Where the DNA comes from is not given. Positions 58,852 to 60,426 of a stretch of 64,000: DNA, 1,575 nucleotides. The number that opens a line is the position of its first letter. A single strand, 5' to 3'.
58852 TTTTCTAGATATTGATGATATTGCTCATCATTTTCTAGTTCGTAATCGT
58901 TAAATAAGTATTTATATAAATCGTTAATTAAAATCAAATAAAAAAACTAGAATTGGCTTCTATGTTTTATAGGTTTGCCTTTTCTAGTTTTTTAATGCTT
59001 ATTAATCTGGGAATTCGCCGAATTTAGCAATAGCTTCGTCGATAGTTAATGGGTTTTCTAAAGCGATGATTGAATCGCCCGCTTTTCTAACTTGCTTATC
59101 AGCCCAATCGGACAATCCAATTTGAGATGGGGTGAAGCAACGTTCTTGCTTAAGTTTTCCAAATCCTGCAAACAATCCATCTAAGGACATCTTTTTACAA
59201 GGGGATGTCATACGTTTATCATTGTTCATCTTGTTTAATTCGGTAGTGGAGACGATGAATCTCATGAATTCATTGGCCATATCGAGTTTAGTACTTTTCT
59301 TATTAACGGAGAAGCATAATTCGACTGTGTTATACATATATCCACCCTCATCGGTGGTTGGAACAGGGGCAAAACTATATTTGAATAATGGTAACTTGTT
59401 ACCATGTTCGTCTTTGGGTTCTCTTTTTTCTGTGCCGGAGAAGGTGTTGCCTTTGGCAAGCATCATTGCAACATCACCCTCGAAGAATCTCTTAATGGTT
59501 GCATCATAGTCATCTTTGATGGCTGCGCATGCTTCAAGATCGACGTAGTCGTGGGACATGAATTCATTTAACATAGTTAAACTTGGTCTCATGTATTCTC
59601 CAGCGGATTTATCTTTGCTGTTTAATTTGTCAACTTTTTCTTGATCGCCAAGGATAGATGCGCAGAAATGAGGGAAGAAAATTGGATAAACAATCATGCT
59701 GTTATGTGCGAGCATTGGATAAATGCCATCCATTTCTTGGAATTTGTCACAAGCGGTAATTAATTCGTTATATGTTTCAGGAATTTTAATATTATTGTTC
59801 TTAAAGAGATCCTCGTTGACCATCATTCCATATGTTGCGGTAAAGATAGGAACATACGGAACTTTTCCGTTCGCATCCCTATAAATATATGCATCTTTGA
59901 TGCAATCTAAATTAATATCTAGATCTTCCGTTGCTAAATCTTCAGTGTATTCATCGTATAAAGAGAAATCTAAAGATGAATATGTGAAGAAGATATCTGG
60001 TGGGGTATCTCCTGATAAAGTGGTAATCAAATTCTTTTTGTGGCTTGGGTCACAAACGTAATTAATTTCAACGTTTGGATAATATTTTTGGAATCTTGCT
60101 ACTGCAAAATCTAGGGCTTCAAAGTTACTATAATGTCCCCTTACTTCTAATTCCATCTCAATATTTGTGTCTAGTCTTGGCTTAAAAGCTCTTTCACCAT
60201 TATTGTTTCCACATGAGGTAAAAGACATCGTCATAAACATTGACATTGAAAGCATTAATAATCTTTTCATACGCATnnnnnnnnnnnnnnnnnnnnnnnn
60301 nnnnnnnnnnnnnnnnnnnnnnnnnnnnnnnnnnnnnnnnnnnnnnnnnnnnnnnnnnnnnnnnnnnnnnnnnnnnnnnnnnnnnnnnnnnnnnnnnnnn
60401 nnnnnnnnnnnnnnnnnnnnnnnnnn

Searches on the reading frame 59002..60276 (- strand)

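Call 41: search_protein_families(library=ncbifam, proteins=[window:59002-60276:-], max_evalue=1e-10)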
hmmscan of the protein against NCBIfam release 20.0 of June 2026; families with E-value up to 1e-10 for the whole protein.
window:59002-60276:- (424 aa): 1 family
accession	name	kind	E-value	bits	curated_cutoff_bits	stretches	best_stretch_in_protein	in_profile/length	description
TIGR03850.1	bind_CPR_0540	equivalog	3.7e-16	58.8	299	1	11-366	9-368/437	carbohydrate ABC transporter substrate-binding protein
